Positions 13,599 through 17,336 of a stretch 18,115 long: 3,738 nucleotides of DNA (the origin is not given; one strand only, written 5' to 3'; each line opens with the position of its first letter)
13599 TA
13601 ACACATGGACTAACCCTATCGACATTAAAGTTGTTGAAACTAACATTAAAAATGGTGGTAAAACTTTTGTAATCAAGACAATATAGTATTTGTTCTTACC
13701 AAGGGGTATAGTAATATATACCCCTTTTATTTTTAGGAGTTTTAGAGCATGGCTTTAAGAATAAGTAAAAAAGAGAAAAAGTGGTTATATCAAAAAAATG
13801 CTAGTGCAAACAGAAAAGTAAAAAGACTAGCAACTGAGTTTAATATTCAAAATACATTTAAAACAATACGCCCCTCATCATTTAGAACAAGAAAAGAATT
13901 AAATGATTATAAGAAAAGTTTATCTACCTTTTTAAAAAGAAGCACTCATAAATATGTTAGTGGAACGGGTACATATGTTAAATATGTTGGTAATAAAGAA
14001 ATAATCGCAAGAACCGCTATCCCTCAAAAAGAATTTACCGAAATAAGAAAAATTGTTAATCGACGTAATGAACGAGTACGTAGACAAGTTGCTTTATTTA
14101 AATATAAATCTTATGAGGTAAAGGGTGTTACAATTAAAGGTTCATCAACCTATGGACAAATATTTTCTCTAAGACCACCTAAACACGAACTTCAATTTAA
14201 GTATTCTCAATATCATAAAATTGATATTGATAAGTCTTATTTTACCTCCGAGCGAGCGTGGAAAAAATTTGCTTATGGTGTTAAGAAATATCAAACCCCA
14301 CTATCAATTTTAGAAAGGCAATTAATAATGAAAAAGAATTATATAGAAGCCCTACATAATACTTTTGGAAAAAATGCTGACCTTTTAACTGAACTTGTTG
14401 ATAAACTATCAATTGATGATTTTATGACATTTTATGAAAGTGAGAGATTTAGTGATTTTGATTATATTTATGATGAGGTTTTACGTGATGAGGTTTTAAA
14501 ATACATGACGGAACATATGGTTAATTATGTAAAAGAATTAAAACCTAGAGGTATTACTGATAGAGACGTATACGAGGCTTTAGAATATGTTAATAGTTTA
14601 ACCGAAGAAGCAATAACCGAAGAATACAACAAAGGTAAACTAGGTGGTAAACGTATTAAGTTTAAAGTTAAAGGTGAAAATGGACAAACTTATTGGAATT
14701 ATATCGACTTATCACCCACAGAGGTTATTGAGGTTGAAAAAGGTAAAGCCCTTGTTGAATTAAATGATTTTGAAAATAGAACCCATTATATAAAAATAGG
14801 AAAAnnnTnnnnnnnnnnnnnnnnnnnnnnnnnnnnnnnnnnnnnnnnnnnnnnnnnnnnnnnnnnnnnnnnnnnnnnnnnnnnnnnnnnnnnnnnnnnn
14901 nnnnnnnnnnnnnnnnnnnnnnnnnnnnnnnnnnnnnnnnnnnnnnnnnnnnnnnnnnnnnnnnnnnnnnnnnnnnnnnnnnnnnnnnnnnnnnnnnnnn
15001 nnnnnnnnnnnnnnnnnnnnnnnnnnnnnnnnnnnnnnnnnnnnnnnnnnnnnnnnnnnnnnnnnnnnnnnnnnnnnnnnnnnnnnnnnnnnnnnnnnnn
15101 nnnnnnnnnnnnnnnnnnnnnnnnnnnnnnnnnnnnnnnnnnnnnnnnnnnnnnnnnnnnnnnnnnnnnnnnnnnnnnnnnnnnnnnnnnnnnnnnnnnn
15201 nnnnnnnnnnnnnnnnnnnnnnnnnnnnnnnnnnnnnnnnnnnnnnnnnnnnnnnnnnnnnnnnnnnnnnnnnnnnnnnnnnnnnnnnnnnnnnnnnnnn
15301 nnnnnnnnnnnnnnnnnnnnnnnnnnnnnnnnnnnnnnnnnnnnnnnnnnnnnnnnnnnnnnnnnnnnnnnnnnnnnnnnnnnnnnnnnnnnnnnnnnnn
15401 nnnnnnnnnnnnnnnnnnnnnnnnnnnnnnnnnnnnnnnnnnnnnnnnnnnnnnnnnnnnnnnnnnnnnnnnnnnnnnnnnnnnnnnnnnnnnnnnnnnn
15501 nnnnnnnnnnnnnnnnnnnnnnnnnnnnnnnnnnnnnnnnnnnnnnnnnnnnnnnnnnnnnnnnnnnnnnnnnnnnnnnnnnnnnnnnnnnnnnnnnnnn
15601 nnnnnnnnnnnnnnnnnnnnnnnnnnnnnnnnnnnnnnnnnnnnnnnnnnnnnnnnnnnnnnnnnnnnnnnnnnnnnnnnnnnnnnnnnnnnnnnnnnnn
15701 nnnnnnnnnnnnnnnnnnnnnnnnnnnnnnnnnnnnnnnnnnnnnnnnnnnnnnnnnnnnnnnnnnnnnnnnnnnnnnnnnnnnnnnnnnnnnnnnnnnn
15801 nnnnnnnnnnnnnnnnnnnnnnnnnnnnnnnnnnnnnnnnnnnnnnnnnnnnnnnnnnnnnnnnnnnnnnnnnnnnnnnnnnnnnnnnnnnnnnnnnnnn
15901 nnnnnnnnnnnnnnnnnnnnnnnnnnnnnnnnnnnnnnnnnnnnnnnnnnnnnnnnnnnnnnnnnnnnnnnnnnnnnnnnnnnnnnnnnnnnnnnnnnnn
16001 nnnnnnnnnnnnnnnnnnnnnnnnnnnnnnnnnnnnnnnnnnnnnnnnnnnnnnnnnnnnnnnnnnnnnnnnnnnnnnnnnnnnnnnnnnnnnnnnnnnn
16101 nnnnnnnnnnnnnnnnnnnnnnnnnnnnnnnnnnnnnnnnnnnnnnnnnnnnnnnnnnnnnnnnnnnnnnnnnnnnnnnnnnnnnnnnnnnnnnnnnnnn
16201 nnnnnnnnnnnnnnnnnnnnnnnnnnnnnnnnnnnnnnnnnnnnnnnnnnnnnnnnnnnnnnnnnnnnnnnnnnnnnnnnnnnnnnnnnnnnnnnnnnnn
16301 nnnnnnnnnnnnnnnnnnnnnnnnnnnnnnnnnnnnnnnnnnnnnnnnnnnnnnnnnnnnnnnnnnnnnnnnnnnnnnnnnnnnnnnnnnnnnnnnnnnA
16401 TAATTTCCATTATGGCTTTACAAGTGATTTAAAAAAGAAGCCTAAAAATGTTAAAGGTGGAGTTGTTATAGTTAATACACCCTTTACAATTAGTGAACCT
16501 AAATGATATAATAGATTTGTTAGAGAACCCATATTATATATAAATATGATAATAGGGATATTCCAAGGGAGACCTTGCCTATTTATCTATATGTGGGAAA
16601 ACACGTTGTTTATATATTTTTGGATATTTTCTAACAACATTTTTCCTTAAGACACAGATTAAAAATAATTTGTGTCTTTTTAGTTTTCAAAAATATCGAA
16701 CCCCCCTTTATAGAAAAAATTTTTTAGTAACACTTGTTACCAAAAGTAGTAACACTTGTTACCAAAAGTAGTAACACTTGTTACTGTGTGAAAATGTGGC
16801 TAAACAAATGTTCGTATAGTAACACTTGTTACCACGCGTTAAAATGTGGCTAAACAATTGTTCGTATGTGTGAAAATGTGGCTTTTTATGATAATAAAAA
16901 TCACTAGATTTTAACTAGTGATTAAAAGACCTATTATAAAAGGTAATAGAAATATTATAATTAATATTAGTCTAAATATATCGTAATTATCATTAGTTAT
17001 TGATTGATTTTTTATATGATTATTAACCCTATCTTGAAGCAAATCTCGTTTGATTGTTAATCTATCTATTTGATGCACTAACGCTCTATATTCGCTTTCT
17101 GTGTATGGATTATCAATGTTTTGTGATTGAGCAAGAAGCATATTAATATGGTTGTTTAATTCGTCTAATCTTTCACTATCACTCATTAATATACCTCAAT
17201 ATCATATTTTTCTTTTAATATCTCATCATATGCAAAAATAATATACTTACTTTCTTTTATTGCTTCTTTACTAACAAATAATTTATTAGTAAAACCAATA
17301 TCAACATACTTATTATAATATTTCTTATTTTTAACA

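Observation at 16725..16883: Iteron-like array of six AAC-N4-GTT palindromes (families A and B) in a transcriptionally insulated gap between two terminators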

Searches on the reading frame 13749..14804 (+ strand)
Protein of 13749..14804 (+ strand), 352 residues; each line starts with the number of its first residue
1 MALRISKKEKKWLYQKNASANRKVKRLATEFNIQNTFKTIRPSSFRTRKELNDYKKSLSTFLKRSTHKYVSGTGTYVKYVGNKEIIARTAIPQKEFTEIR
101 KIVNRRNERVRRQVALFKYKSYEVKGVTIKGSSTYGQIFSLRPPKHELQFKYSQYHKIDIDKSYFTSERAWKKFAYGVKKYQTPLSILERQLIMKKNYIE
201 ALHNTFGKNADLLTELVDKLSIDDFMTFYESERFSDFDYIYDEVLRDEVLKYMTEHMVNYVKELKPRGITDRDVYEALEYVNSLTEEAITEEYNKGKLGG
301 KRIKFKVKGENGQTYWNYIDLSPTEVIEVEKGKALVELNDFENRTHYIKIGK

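Call 102: search_protein_families(library=pfam, max_evalue=0.001, proteins=[window:13749-14804:+])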
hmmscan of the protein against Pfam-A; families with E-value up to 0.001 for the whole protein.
window:13749-14804:+ (352 aa): 1 family
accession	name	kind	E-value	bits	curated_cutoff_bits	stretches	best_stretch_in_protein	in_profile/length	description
PF05435.16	Phi-29_GP3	-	0.00018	21.6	25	1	4-242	8-236/266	Phi-29 DNA terminal protein GP3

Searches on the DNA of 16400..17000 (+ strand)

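Call 4: search_dna_similar(query=window:16400-17000:+, collection=phages, mode=distant, max_rows=40)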
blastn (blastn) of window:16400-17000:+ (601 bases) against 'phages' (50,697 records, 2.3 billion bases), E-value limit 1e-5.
No match.

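Call 108: search_dna_similar(query=window:16690-16900:+, collection=plasmids, mode=distant, max_evalue=0.01, max_rows=10)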
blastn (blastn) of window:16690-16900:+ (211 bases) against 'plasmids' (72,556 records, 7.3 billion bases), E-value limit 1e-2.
No match.

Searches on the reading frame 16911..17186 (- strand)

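Call 41: search_protein_families(library=pfam, max_evalue=0.1, proteins=[window:16911-17186:-])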
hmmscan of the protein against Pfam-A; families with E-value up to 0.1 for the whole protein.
window:16911-17186:- (91 aa): 4 families
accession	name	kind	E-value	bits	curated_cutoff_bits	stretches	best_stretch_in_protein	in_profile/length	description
PF09111.16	SLIDE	-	0.03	14.8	24.8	1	17-63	39-86/116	SLIDE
PF10268.14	Tmemb_161AB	-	0.056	12.6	27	1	45-81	289-325/485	Predicted transmembrane protein 161AB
PF06398.17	Pex24p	-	0.058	12.9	26.8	1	23-88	93-160/358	Integral peroxisomal membrane peroxin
PF05557.18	MAD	-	0.067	12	30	1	6-55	416-465/661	Mitotic checkpoint protein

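Call 42: search_protein_families(library=phrogs, max_evalue=0.01, proteins=[window:16911-17186:-])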
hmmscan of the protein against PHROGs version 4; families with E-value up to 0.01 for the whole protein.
window:16911-17186:- (91 aa): 0 families
